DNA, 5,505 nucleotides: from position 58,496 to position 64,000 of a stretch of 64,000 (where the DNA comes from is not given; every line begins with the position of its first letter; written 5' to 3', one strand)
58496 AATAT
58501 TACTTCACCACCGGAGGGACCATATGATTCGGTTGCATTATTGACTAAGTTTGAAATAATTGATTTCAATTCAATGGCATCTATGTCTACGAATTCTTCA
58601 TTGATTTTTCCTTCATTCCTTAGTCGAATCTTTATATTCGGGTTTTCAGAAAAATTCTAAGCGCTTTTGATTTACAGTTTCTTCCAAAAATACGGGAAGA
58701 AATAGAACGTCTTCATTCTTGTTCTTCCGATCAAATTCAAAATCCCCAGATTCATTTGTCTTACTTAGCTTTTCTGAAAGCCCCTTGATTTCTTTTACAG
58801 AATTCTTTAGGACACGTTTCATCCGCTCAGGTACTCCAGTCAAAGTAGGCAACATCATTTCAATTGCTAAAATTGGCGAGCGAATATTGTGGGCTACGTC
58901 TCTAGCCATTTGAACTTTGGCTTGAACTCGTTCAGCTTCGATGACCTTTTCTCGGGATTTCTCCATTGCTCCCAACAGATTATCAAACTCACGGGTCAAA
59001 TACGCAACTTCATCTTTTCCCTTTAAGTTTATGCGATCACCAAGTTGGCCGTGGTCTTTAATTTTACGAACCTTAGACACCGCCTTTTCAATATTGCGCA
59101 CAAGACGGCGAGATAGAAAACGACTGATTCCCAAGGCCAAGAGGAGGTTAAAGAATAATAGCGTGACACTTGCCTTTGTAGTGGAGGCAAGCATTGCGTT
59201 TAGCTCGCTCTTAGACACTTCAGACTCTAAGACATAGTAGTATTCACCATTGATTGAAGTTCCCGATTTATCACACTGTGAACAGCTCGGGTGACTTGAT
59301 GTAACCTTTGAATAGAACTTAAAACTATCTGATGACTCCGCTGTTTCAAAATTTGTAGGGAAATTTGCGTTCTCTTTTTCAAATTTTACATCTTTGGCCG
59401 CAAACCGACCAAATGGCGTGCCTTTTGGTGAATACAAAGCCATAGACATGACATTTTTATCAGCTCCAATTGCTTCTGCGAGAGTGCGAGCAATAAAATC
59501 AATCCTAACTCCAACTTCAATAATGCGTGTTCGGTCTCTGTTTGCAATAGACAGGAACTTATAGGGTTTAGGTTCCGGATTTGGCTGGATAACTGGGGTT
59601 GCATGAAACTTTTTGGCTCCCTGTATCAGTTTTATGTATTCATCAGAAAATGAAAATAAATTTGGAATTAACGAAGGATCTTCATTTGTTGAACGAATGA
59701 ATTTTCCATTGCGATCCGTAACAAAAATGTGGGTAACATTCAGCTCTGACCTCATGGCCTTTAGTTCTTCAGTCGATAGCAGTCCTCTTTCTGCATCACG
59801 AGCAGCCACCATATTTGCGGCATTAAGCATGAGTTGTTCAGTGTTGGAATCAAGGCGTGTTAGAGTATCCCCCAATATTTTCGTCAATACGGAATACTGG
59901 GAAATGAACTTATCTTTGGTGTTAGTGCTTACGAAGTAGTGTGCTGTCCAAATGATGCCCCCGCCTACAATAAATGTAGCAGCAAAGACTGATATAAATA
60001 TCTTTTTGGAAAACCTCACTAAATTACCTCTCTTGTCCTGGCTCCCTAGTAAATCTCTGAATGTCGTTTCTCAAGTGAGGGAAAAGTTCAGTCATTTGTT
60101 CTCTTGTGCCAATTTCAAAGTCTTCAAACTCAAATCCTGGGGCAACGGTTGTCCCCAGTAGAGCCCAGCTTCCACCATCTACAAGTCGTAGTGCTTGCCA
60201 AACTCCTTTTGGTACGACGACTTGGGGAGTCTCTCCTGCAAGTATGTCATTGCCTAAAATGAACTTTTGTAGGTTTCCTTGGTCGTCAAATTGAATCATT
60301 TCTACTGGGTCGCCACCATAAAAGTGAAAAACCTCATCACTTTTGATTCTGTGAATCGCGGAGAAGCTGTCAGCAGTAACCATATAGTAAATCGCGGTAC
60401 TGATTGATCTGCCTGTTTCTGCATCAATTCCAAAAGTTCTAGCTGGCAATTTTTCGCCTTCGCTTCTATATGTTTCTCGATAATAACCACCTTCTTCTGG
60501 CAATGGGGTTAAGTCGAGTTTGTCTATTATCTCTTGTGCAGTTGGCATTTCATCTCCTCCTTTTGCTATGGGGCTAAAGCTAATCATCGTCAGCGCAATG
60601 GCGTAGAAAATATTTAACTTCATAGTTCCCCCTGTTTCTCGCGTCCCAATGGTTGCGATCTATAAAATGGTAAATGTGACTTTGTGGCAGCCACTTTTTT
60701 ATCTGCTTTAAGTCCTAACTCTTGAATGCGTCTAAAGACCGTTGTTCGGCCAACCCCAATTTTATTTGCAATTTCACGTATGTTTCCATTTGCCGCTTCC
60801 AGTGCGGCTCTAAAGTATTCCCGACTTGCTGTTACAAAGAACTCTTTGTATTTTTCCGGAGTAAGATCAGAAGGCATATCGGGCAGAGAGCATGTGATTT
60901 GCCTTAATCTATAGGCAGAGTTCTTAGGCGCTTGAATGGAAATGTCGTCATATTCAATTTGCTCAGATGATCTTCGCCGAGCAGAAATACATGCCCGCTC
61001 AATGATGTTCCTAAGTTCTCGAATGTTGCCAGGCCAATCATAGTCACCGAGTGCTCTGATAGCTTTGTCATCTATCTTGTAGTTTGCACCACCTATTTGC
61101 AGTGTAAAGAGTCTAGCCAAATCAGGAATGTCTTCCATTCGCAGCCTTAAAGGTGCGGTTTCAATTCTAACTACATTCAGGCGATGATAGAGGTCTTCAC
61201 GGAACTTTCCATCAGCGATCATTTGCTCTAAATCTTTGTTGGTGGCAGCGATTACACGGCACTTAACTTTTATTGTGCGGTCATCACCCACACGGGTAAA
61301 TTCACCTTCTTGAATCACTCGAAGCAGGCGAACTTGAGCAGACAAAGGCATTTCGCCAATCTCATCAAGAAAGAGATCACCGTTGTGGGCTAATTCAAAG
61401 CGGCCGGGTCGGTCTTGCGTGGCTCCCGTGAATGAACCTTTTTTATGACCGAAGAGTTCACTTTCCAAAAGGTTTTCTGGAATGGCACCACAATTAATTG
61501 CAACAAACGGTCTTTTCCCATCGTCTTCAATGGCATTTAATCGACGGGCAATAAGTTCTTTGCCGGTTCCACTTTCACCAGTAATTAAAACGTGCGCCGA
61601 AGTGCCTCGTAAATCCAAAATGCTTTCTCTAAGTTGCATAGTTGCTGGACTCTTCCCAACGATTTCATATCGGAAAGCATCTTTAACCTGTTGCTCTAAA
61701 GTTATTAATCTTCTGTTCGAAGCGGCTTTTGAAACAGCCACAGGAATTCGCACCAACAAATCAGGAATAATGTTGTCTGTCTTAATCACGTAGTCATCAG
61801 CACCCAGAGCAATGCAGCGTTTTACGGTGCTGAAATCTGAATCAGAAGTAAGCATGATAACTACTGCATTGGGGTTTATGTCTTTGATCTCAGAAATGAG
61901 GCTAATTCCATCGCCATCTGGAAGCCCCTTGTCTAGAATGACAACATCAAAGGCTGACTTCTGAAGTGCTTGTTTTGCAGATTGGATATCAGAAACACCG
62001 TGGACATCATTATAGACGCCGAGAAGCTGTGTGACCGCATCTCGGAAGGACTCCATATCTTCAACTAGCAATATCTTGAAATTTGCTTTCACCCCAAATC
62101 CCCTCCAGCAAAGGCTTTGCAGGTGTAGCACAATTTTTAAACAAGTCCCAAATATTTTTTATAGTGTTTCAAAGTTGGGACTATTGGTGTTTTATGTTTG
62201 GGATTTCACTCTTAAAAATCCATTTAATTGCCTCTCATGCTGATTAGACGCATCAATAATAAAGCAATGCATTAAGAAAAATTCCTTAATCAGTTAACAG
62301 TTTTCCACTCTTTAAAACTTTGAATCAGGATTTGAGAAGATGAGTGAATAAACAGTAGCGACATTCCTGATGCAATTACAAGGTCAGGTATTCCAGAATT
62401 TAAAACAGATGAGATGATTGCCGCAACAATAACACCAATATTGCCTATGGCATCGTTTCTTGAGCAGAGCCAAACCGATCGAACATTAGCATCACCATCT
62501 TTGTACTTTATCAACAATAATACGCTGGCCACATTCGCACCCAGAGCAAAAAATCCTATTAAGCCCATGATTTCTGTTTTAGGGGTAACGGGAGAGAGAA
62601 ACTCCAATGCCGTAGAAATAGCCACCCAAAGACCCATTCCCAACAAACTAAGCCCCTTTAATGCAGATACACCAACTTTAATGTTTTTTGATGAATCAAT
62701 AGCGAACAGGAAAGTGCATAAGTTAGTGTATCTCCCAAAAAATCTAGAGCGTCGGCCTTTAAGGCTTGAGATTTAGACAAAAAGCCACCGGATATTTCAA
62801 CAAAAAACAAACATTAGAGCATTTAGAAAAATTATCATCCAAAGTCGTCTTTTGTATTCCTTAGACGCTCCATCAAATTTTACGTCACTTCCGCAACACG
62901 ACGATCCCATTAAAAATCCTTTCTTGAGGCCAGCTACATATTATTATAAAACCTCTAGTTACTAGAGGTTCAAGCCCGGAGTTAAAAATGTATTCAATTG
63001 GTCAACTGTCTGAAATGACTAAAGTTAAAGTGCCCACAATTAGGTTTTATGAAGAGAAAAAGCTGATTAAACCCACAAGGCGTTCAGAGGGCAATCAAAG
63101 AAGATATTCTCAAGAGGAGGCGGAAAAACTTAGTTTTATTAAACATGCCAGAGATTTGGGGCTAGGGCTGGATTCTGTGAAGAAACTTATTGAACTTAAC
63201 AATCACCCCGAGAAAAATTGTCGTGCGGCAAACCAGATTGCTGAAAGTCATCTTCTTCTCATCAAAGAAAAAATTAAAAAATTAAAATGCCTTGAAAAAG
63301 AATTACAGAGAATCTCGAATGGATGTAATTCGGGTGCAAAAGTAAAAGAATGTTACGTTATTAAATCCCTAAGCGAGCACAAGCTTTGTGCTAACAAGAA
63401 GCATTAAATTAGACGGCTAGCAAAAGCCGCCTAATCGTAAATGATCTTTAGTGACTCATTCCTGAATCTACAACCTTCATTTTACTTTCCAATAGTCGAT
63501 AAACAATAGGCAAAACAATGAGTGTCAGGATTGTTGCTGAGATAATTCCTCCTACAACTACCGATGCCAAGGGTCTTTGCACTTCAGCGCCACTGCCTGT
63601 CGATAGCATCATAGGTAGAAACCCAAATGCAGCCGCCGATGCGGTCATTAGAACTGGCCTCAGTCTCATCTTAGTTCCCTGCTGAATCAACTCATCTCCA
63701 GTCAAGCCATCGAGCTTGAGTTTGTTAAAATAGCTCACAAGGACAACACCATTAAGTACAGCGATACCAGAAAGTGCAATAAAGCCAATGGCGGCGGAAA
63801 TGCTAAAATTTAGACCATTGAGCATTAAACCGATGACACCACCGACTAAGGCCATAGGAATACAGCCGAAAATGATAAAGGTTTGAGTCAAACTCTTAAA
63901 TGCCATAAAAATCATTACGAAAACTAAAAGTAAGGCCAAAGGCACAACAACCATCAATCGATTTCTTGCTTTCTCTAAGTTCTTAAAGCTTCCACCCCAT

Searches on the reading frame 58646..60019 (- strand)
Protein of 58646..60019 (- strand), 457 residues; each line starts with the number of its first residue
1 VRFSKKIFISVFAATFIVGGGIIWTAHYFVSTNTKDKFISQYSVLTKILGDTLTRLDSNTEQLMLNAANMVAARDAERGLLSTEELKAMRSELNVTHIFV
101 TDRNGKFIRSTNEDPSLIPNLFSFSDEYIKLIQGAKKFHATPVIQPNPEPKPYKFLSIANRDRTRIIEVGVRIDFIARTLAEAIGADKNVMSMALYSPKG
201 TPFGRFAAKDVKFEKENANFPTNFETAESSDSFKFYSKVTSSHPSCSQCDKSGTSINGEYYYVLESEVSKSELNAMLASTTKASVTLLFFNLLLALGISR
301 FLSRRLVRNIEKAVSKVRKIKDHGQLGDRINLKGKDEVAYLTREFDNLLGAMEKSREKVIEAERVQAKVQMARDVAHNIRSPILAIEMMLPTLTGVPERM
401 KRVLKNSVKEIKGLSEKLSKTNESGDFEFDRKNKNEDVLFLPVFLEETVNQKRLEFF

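Call 67: search_protein_families(library=pfam, proteins=[window:58646-60019:-], max_evalue=0.001)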
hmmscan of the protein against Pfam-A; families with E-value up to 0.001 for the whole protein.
window:58646-60019:- (457 aa): 1 family
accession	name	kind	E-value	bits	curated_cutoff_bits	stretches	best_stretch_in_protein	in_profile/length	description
PF00672.30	HAMP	-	0.00037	21.2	25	0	301-352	1-51/53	HAMP domain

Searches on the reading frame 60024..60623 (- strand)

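Call 67: search_protein_families(library=pfam, proteins=[window:60024-60623:-], max_evalue=0.001)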
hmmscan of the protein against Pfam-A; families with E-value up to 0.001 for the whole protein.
window:60024-60623:- (199 aa): 1 family
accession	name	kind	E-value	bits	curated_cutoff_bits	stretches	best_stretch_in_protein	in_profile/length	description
PF06172.17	Cupin_5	-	1.1e-47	162.1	25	1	30-171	1-138/139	Cupin superfamily (DUF985)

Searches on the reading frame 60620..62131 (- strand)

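Call 67: search_protein_families(library=pfam, proteins=[window:60620-62131:-], max_evalue=0.001)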
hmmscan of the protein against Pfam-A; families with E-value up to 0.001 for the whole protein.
window:60620-62131:- (503 aa): 7 families
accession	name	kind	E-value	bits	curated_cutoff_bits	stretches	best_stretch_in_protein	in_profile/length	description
PF00158.32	Sigma54_activat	-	6.9e-69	231.3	20.2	1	157-324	1-168/168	Sigma-54 interaction domain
PF14532.12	Sigma54_activ_2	-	8.1e-20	71.9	25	1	158-328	1-138/138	Sigma-54 interaction domain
PF00072.30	Response_reg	-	2.4e-19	70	30.2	1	20-118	1-100/111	Response regulator receiver domain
PF25601.1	AAA_lid_14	-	1.5e-16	60.4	27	1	329-398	1-71/87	AAA+ ATPase lid domain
PF01078.27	Mg_chelatase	-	9.6e-08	32.1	20.3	0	236-298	93-157/207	Magnesium chelatase, subunit ChlI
PF07728.20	AAA_5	-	2.5e-07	31.2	22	1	180-299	1-123/139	AAA domain (dynein-related subfamily)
PF02954.25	HTH_8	-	8.7e-06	25.8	22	1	437-471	7-41/42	Bacterial regulatory protein, Fis family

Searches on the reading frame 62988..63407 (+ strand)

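Call 67: search_protein_families(library=pfam, proteins=[window:62988-63407:+], max_evalue=0.001)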
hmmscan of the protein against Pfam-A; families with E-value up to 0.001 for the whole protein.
window:62988-63407:+ (139 aa): 4 families
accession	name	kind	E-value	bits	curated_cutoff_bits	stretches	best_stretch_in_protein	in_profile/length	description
PF13411.12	MerR_1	-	1e-19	70.8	21.6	1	2-69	1-67/69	MerR HTH family regulatory protein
PF00376.29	MerR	-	2.7e-14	53.1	28.2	1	3-40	1-38/38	MerR family regulatory protein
PF09278.17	MerR-DNA-bind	-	5.7e-14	52.9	25.4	1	46-108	2-64/65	MerR, DNA binding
PF12728.13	HTH_17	-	0.00088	19.9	27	0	1-44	1-42/51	Helix-turn-helix domain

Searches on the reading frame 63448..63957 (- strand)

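Call 67: search_protein_families(library=pfam, proteins=[window:63448-63957:-], max_evalue=0.001)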
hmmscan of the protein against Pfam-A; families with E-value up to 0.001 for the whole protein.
window:63448-63957:- (169 aa): 1 family
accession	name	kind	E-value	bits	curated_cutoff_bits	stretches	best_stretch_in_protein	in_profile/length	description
PF00873.25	ACR_tran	-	6e-51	173.7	28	1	2-156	865-1020/1021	AcrB/AcrD/AcrF family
